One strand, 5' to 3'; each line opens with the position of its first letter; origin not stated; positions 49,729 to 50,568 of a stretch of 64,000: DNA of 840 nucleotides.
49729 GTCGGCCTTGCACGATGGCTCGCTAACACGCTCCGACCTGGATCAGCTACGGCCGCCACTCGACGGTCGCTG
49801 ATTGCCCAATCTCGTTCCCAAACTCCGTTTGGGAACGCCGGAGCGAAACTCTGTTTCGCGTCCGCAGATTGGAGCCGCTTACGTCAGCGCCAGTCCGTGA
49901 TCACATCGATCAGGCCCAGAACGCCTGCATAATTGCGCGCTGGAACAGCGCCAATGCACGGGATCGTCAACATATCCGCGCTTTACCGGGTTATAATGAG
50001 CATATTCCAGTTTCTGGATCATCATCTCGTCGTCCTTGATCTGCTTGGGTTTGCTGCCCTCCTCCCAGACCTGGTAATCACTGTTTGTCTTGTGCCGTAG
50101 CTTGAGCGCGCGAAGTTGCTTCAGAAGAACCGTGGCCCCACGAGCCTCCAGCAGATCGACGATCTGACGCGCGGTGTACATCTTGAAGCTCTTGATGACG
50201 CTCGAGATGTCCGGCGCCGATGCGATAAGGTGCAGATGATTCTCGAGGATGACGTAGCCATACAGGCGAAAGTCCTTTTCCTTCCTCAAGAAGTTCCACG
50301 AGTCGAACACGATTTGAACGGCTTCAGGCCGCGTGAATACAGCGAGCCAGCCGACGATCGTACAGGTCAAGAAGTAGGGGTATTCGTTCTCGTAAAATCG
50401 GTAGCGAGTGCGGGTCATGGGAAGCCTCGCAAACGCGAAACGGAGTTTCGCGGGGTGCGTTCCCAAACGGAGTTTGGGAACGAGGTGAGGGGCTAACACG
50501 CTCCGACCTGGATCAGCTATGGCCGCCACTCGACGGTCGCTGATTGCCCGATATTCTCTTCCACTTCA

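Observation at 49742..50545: REP-RAYT-REP module flanked by 58-bp direct repeats that duplicate the 3' end of the hisA-like gene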

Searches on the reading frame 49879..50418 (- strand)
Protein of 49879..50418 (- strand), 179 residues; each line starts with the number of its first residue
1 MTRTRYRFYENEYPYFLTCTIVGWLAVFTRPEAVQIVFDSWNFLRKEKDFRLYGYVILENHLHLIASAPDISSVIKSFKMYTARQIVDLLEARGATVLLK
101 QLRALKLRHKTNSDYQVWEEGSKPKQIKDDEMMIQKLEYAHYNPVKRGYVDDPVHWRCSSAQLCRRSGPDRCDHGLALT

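Call 10: search_protein_families(library=pfam, proteins=[window:49879-50418:-], max_evalue=0.01)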
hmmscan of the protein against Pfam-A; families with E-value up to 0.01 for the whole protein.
window:49879-50418:- (179 aa): 1 family
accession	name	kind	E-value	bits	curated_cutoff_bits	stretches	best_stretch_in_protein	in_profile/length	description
PF01797.21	Y1_Tnp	-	0.00046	20.7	23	1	44-87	35-81/121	Transposase IS200 like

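Call 11: search_protein_families(library=ncbifam, proteins=[window:49879-50418:-], max_evalue=0.01)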
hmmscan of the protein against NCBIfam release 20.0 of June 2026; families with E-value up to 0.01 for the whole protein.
window:49879-50418:- (179 aa): 1 family
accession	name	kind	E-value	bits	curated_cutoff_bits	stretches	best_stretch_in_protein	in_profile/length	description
NF047646.1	REP_Tyr_transpos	equivalog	3.6e-27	95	80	1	6-158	3-145/146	REP-associated tyrosine transposase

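Call 12: find_encoding_contigs(protein=window:49879-50418:-, flank=10000, max_places=10)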
Protein window:49879-50418:- (179 aa): no gene with exactly this product is on record in the collection.

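Call 14: find_homologous_proteins(query=window:49879-50418:-, max_evalue=1e-10)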
Query window:49879-50418:- (179 aa): 2790 proteins with E <= 1e-10 among 2810 candidates; the best 120 are listed.
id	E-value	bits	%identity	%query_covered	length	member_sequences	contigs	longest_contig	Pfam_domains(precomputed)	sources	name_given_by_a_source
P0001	1.8e-119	414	100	100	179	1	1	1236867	-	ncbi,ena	-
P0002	3.5e-90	319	84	91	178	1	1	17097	-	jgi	jgi:REP element-mobilizing transposase RayT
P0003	9.8e-90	317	84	91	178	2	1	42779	-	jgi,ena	jgi:REP element-mobilizing transposase RayT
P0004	2.3e-89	316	83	91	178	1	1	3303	-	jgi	jgi:REP element-mobilizing transposase RayT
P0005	5.0e-89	315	83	91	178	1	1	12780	-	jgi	jgi:REP element-mobilizing transposase RayT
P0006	2.7e-88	313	83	91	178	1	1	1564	-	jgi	jgi:REP element-mobilizing transposase RayT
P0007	9.0e-88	311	83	91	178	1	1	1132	-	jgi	jgi:REP element-mobilizing transposase RayT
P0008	1.0e-87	311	83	91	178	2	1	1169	-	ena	-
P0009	1.1e-87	311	83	91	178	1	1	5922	-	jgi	jgi:REP element-mobilizing transposase RayT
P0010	1.5e-87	310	82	91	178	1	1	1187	-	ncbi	-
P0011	3.4e-87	309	82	91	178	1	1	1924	-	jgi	jgi:REP element-mobilizing transposase RayT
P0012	5.3e-87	308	82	91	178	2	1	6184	-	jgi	jgi:REP element-mobilizing transposase RayT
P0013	6.1e-87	308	83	91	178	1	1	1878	-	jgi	jgi:putative transposase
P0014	2.4e-86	306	75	97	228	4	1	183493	-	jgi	jgi:REP element-mobilizing transposase RayT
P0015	2.6e-86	306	82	91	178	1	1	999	-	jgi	jgi:putative transposase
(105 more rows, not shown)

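Call 16: find_encoding_contigs(protein=P0001, flank=10000, max_places=10)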
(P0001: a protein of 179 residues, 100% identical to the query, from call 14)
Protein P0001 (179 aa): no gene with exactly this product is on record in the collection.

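Call 24: find_related_loci(query=A1, collection=genome_contigs, flank=3000)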
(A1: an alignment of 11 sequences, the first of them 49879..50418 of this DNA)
Query A1 (179 aa) in genome_contigs; peptide patterns used: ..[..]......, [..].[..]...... (x = any residue, [..] = any of these).
599 stretches matched a pattern (row limit reached: there are more); 598 encode a relative of the query (tblastn E <= 1e-3); the best 80 are kept; 80 distinct loci.
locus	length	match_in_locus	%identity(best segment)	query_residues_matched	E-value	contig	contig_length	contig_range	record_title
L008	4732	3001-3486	74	1-162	3e-83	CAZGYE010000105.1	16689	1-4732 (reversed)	MAG TPA_asm: uncultured Planctomycetaceae bacterium isolate binchicken_co253_186 genome assembly, contig: NODE_2091_leng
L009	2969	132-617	72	1-162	2e-82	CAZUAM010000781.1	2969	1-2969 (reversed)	MAG TPA_asm: uncultured Planctomycetaceae bacterium isolate binchicken_co262_366 genome assembly, contig: NODE_42298_len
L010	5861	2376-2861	72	1-162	5e-80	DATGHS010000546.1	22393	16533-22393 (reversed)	MAG TPA_asm: Gemmataceae bacterium isolate SMAG_U9787 k141_1242633, whole genome shotgun sequence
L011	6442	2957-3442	69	1-162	1e-79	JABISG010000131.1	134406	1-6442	MAG: Planctomycetaceae bacterium isolate SI072_bin183 k141_1259408, whole genome shotgun sequence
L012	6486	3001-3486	69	1-162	2e-78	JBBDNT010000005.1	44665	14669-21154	MAG: Planctomycetaceae bacterium isolate LejiaB_66_19 Lejia_B_1012_length_44665_cov_10, whole genome shotgun sequence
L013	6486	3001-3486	68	1-162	1e-76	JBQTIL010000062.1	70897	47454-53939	MAG: Planctomycetaceae bacterium isolate SAR62 c_000000058911, whole genome shotgun sequence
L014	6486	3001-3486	67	1-162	1e-76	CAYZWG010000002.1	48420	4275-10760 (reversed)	MAG TPA_asm: uncultured Planctomycetaceae bacterium isolate SRP216583_co1_137 genome assembly, contig: NODE_381_length_4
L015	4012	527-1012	66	1-162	8e-76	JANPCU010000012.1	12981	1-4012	MAG: Planctomycetota bacterium isolate VAR_78_metabat_466 VAR_78_k141_834907, whole genome shotgun sequence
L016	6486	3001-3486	65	1-162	9e-75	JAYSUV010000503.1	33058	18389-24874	MAG: Planctomycetota bacterium isolate GFS_12672 GFS_12672_502, whole genome shotgun sequence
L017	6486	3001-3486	67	1-162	7e-75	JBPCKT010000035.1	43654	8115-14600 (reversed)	MAG: Pirellulaceae bacterium isolate TH_ant_mag_59 S1Ck127_8360154_flag_0_multi_21.9904_len_43654, whole genome shotgun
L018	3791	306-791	67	1-162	5e-75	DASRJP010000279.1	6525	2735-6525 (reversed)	MAG TPA_asm: Pirellulaceae bacterium isolate SMAG_U10139 k141_3240044, whole genome shotgun sequence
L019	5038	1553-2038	69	1-162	2e-74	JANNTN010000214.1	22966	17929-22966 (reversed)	MAG: Anatilimnocola sp. isolate SOY_31_concoct_116 SOY_31_k141_168437, whole genome shotgun sequence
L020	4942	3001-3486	64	1-162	2e-74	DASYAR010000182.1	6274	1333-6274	MAG TPA_asm: Planctomycetaceae bacterium isolate SMAG_U4886 k141_3990213, whole genome shotgun sequence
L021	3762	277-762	65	1-162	3e-74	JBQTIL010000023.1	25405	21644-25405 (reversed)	MAG: Planctomycetaceae bacterium isolate SAR62 c_000000288155, whole genome shotgun sequence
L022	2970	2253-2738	67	1-162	7e-75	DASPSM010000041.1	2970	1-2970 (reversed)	MAG TPA_asm: Planctomycetaceae bacterium isolate SMAG_U12251 k141_1773755, whole genome shotgun sequence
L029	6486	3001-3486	64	1-162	3e-72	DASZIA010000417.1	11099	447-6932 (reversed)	MAG TPA_asm: Planctomycetaceae bacterium isolate SMAG_U6590 k141_7066271, whole genome shotgun sequence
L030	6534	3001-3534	62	1-178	1e-71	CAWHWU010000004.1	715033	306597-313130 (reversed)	MAG: uncultured Planctomycetaceae bacterium isolate MFD04434.bin.2.78 genome assembly, contig: contig_1132, whole genome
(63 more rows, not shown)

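Call 34: find_related_loci(query=window:49879-50418:-, collection=metagenome_contigs, flank=3000)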
Query window:49879-50418:- (179 aa) in metagenome_contigs; peptide patterns used: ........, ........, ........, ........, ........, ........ (x = any residue, [..] = any of these).
165 stretches matched a pattern; 103 encode a relative of the query (tblastn E <= 1e-3); the best 80 are kept; 80 distinct loci.
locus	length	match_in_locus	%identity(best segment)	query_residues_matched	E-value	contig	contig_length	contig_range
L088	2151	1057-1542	81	1-162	4e-96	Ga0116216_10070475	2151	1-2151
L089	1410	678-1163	80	1-162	1e-92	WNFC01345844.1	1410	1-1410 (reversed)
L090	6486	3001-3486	75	1-162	6e-85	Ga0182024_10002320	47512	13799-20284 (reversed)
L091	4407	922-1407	73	1-162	3e-83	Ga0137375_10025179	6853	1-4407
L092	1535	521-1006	69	1-162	8e-84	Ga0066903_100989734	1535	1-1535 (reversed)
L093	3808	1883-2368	68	1-162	2e-76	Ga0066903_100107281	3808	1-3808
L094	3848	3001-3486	67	1-162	4e-75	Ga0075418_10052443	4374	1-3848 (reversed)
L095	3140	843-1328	65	1-162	5e-75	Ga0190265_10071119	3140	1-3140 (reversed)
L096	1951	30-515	68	1-162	5e-76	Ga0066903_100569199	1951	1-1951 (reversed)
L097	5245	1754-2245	66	1-162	1e-73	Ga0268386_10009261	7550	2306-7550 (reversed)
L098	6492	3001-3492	65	1-162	2e-72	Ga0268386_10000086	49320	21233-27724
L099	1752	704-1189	67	1-162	4e-75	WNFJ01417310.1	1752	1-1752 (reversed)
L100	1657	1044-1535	66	1-162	1e-74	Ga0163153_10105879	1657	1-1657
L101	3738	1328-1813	61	1-162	5e-71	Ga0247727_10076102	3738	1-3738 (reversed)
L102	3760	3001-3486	61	1-162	2e-69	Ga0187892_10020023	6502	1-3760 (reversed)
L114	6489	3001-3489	61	1-162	2e-65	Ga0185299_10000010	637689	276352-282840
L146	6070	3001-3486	48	1-162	4e-54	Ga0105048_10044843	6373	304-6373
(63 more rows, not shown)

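Call 45: list_cluster_members(proteins=[P0001, P0121])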
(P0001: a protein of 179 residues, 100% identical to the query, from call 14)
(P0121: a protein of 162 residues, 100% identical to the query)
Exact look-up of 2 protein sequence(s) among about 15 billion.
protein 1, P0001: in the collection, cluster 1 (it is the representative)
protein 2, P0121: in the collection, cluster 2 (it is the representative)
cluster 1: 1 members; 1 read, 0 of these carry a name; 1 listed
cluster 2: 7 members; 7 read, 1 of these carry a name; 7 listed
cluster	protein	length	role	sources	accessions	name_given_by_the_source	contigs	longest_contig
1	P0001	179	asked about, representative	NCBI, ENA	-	-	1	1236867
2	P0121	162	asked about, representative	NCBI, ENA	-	-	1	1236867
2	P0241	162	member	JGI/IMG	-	6-pyruvoyltetrahydropterin/6-carboxytetrahydropterin synthase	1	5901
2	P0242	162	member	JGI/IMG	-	-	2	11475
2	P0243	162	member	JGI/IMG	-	-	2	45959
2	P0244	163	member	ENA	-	-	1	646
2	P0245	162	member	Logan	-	-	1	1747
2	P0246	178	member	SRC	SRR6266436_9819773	-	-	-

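Call 47: find_encoding_contigs(protein=P0243, flank=5000, max_places=4)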
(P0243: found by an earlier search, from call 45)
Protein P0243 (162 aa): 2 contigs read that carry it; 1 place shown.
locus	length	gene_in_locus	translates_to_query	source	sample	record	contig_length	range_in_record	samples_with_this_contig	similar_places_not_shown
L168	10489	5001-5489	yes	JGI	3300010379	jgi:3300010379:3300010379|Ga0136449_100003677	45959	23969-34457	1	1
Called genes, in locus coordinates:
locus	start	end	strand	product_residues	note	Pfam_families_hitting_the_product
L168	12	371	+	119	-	-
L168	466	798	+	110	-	-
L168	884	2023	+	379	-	PF02655:ATP-grasp_3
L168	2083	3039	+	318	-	PF02289:MCH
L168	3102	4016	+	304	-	PF14397:ATPgrasp_ST (faint), PF02655:ATP-grasp_3 (weak), PF08443:RimK, PF02955:GSH-S_ATP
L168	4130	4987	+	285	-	PF01874:CitG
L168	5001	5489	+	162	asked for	PF01242:PTPS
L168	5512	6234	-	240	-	PF00977:His_biosynth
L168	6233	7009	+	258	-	-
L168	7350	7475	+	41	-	-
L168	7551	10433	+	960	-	-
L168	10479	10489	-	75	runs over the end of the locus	-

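Call 50: find_encoding_contigs(protein=P0003, flank=4000, max_places=3)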
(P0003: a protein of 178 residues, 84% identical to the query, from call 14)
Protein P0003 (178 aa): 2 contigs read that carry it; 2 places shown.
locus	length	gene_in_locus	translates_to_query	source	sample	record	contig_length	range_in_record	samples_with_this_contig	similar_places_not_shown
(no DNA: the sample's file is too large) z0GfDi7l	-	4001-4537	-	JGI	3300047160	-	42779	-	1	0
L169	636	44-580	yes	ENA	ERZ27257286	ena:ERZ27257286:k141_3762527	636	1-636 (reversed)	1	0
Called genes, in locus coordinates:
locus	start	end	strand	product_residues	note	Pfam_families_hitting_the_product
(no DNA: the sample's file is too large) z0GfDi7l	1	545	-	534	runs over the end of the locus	-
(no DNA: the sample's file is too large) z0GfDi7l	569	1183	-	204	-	-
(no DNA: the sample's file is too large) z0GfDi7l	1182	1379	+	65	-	-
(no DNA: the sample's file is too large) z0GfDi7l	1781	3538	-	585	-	PF00514:Arm (faint), PF02985:HEAT (faint), PF03130:HEAT_PBS (faint), PF13513:HEAT_EZ (faint), PF13646:HEAT_2 (weak), PF13646:HEAT_2, PF01602:Adaptin_N (weak), PF13646:HEAT_2, +1 more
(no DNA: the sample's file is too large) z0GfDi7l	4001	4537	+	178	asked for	-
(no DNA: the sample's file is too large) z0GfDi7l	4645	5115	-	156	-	-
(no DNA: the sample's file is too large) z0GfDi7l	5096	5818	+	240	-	PF18780:HNH_repeat (faint), PF10544:T5orf172 (weak), PF13455:MUG113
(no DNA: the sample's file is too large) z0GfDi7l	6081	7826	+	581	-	PF25989:YknX_C (weak)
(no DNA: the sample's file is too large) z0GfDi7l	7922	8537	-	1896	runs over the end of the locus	PF13490:zf-HC2 (weak), PF01835:MG2, PF00207:A2M, PF07678:TED_complement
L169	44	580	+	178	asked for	-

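Call 51: find_encoding_contigs(protein=P0002, flank=4000, max_places=3)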
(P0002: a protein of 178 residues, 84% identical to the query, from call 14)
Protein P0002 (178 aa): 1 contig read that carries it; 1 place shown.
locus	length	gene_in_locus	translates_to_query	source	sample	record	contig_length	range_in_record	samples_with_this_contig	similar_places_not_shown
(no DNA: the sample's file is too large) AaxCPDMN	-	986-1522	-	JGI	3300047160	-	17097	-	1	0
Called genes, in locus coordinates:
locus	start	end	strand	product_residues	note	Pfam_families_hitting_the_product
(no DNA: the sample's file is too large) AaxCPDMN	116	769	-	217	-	-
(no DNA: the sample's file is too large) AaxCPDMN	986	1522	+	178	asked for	-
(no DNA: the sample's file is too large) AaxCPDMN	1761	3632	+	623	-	PF00149:Metallophos (faint), PF06874:FBPase_2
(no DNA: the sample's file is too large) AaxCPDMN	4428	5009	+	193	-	PF01923:Cob_adeno_trans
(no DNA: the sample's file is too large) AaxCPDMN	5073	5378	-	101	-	-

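Call 55: search_dna_similar(query=window:49879-50418:-, collection=plasmids, mode=protein, max_rows=12)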
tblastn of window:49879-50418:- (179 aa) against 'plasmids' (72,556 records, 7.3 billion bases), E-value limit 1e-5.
Records with a match: 6; places in all: 7; records where one place covers at least 80% of the query: 6.
Best place of each record, by identity: <60% 6.
By first word of the organism name: Bernardetia 3; Salinivibrio 1; Persicobacter 1; Chloroflexota 1.
By predicted mobility (MOB-suite, as given by PLSDB): non-mobilizable 6.
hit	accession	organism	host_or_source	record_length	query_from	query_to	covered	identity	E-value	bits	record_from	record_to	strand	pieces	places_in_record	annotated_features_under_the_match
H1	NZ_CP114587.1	Salinivibrio kushneri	-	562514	1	162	91%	42.6%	7e-39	147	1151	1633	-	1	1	transposase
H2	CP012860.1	Persicobacter sp. JZB09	cell culture,soil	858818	5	161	88%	32.7%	1e-21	98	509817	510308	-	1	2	record has no annotation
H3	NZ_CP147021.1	Bernardetia sp. ABR2-2B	grean alga,grean algae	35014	15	162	83%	32.5%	1e-20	95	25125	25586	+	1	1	transposase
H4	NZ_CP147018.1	Bernardetia sp. Wsw4-3y2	Red alga,Red algae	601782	1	163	91%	26.5%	3e-12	71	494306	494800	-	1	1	transposase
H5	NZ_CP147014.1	Bernardetia sp. MNP-M8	grean alga,grean algae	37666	1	162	91%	26.3%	4e-17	85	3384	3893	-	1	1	transposase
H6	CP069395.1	Chloroflexota bacterium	single cell,cold seep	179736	7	168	91%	26.0%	2e-6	54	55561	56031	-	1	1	transposase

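Call 58: search_protein_families(library=pfam, proteins=[L146:3797-4453:+, L146:1229-2704:+, L146:4453-5481:+, L029:3659-4129:-, L029:1806-2684:+, L013:1590-2765:+, L013:3745-6486:+, L114:1546-2823:+], max_evalue=0.001)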
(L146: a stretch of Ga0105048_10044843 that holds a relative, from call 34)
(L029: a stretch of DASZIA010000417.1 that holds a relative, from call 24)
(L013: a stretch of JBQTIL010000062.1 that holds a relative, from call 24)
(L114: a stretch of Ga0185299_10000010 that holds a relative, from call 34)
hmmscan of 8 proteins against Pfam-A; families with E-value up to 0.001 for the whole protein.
L146:3797-4453:+ (219 aa): 2 families
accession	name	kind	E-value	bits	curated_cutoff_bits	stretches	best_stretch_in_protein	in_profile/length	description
PF01930.23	Cas_Cas4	-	2.8e-19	70.2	22.7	1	12-188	5-159/160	Domain of unknown function DUF83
PF12705.13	PDDEXK_1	-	6.4e-05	23.4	22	1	59-187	105-246/247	PD-(D/E)XK nuclease superfamily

L146:1229-2704:+ (492 aa): 1 family
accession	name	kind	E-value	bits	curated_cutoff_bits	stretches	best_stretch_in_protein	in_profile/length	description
PF05107.17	Cas_Cas7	-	5.1e-71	239.6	33.2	1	106-448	2-245/249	CRISPR-associated protein Cas7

L146:4453-5481:+ (343 aa): 1 family
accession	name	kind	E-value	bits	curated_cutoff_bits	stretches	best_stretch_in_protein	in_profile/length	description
PF01867.21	Cas_Cas1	-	6.7e-101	337.6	22.3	1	8-298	1-283/283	CRISPR associated protein Cas1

L029:3659-4129:- (157 aa): 1 family
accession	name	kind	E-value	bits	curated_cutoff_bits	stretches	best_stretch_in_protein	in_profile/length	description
PF00571.33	CBS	-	1.9e-26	92.6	24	2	85-135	1-52/57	CBS domain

L029:1806-2684:+ (293 aa): 1 family
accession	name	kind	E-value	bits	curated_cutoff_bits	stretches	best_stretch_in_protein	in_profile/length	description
PF02535.28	Zip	-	3.6e-25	89.3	35.1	1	15-268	8-322/323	ZIP Zinc transporter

L013:1590-2765:+ (392 aa): 1 family
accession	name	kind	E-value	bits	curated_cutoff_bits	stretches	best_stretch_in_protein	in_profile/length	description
PF16576.10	HlyD_D23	-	6.6e-13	48.9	30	1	236-305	145-214/214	Barrel-sandwich domain of CusB or HlyD membrane-fusion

L013:3745-6486:+ (914 aa): 1 family
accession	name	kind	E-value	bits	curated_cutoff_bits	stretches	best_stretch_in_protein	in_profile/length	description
PF00873.25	ACR_tran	-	7.4e-200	666.6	28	1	7-913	2-908/1021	AcrB/AcrD/AcrF family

L114:1546-2823:+ (426 aa): 2 families
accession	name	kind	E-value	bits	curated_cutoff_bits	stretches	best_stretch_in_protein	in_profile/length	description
PF07669.17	Eco57I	-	2e-12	48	25.3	1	2-61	110-171/171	Eco57I restriction-modification methylase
PF12950.13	TaqI_C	-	3.8e-08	34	26.5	1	180-351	1-118/118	TaqI-like C-terminal specificity domain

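Call 65: find_encoding_contigs(protein=P0014, flank=3000, max_places=4)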
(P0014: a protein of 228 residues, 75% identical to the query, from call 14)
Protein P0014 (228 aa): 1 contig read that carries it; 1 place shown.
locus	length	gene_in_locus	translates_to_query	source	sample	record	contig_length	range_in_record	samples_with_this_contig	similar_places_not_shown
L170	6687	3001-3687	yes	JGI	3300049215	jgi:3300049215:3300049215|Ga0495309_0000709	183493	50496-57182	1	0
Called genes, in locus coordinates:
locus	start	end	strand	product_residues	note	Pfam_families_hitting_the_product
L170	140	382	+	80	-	PF13298:LigD_N (weak)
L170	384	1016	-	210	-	-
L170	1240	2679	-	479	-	PF07394:DUF1501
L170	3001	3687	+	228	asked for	-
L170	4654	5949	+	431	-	PF00078:RVT_1, PF08388:GIIM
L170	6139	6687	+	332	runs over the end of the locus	PF00078:RVT_1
